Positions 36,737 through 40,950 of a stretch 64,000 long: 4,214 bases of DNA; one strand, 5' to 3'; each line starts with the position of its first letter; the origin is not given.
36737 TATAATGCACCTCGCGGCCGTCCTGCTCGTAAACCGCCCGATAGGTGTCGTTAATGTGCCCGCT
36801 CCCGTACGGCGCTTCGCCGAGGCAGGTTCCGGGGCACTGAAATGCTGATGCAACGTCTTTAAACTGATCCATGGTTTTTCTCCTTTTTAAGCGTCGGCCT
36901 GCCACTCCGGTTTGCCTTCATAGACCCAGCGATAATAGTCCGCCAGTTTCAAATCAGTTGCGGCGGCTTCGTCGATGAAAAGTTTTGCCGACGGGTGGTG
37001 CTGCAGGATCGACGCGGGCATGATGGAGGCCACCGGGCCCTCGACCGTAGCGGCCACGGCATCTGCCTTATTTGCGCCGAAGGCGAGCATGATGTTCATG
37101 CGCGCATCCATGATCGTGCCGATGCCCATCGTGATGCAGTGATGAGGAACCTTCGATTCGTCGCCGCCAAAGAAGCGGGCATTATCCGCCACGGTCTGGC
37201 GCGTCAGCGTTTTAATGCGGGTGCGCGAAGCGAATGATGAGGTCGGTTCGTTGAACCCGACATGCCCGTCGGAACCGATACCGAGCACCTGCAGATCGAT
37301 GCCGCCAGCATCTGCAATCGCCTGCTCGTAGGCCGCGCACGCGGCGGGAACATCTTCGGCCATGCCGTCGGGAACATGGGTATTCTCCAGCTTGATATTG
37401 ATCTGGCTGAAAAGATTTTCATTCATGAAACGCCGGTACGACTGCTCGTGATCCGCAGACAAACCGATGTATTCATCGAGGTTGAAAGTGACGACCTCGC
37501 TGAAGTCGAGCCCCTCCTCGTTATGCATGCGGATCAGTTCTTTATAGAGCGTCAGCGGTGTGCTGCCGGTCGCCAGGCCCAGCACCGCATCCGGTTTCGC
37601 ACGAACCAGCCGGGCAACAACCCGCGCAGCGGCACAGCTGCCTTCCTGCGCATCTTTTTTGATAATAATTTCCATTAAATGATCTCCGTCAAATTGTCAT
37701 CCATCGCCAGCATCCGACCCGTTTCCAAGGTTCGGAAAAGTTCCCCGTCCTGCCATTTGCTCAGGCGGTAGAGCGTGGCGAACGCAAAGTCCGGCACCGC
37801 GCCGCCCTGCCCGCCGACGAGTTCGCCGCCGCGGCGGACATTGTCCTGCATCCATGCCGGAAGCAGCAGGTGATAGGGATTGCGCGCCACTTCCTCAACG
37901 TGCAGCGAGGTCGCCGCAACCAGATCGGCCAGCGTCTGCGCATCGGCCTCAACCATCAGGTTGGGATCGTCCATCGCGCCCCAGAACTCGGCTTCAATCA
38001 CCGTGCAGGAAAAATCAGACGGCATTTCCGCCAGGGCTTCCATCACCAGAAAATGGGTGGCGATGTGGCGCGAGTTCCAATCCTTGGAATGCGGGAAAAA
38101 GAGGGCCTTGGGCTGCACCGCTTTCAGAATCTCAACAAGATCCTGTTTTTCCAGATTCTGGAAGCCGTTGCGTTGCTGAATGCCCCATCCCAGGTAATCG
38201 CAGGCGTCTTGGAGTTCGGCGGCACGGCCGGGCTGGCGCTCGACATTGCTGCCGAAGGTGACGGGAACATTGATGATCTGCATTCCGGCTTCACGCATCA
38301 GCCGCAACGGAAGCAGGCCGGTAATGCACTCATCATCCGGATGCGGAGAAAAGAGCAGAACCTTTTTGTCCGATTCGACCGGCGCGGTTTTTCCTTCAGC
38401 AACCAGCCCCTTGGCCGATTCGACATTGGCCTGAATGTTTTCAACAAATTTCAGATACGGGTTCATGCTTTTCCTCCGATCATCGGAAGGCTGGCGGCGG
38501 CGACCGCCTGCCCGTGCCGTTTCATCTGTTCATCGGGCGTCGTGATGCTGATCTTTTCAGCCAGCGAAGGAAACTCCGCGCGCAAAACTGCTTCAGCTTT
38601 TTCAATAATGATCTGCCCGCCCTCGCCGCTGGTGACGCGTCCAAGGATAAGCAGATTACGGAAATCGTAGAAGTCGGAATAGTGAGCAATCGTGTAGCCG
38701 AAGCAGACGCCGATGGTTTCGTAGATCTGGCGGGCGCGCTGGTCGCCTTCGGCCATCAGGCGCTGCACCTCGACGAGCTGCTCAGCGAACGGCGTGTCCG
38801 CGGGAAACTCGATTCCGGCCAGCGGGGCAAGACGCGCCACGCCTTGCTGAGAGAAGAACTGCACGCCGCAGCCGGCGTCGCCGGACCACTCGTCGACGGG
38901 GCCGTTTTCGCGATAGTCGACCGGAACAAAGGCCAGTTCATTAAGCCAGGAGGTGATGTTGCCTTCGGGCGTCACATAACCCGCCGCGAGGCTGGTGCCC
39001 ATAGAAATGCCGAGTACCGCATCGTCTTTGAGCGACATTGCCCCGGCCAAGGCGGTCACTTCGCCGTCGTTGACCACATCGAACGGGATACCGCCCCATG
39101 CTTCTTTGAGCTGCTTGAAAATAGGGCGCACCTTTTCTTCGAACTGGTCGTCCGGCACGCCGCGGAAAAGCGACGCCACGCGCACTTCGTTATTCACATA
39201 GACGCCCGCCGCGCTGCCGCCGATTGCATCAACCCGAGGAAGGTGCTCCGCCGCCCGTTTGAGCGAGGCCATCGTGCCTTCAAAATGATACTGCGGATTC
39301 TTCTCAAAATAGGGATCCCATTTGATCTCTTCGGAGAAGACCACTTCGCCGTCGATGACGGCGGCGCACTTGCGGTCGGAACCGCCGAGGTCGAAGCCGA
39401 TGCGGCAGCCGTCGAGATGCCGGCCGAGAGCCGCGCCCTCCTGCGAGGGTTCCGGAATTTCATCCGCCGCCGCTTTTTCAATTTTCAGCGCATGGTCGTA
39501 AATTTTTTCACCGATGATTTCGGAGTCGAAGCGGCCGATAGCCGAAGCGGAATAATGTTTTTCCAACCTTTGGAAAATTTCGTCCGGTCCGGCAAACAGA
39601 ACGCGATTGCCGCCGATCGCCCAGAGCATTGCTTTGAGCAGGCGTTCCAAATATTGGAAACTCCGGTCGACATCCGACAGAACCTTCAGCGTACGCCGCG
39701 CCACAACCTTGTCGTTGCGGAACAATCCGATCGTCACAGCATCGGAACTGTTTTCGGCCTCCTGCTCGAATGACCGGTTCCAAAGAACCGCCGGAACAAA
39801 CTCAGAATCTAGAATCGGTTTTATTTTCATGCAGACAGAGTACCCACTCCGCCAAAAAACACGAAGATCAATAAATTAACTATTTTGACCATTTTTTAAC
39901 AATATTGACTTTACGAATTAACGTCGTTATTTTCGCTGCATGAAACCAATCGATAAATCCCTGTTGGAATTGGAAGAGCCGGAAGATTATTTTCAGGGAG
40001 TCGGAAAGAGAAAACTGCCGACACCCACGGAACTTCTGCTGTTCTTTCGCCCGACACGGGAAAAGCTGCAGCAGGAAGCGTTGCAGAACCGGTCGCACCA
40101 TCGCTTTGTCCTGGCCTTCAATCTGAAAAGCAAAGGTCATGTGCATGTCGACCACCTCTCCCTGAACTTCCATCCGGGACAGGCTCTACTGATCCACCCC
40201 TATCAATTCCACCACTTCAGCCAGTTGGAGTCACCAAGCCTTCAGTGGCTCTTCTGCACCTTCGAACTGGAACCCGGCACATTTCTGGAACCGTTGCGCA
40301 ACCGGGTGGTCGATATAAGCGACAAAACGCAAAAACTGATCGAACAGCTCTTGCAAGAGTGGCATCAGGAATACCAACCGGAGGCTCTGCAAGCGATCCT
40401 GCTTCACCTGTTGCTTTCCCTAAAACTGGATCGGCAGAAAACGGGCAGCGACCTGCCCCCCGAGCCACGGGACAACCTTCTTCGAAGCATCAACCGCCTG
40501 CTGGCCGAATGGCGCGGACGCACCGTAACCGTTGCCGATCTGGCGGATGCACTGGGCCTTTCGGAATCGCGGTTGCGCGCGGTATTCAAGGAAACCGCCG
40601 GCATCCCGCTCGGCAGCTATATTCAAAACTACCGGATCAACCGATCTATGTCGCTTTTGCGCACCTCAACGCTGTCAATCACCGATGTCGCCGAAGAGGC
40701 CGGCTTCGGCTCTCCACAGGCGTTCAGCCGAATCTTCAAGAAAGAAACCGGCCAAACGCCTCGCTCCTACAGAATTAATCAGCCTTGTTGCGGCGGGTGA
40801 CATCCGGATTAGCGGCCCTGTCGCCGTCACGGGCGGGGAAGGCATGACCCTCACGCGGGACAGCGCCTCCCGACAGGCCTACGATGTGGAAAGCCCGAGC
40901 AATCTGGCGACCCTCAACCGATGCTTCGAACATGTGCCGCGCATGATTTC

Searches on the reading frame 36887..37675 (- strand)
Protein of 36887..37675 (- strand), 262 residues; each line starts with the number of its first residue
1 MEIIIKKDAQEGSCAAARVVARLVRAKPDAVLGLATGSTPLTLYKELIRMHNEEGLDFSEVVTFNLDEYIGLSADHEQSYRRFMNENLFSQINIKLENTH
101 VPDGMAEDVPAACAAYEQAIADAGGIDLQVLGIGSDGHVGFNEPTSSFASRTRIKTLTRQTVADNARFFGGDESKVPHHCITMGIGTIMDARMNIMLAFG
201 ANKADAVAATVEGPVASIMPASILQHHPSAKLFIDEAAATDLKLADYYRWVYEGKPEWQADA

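Call 46: search_protein_families(library=pfam, proteins=[window:36887-37675:-], max_evalue=0.00001)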
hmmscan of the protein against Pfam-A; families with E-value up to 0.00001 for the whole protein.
window:36887-37675:- (262 aa): 1 family
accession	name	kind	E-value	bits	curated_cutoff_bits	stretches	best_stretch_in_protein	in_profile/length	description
PF01182.26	Glucosamine_iso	-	2.2e-25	90.3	27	1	17-226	15-218/225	Glucosamine-6-phosphate isomerases/6-phosphogluconolactonase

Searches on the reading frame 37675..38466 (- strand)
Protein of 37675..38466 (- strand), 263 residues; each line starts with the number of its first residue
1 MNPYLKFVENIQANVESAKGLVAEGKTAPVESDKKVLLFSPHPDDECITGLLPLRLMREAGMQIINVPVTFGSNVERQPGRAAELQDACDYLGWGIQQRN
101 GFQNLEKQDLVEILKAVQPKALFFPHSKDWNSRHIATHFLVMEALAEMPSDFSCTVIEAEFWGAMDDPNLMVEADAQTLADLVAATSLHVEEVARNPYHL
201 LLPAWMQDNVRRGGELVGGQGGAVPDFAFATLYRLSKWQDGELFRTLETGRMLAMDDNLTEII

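Call 46: search_protein_families(library=pfam, proteins=[window:37675-38466:-], max_evalue=0.00001)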
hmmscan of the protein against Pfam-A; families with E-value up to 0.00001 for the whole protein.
window:37675-38466:- (263 aa): 1 family
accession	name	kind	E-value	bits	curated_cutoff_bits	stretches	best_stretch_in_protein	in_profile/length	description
PF02585.22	PIG-L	-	1.1e-09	39.3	28.2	1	37-144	1-128/129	GlcNAc-PI de-N-acetylase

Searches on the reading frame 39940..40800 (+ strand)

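Call 46: search_protein_families(library=pfam, proteins=[window:39940-40800:+], max_evalue=0.00001)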
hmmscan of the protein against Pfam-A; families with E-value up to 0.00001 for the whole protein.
window:39940-40800:+ (286 aa): 2 families
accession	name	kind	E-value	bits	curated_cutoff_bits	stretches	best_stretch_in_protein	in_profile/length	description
PF12833.13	HTH_18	-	3.1e-22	79.1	33.6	1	201-278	1-78/80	Helix-turn-helix domain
PF00165.29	HTH_AraC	-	4.3e-19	68.6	26.6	1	240-278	1-41/42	Bacterial regulatory helix-turn-helix proteins, AraC family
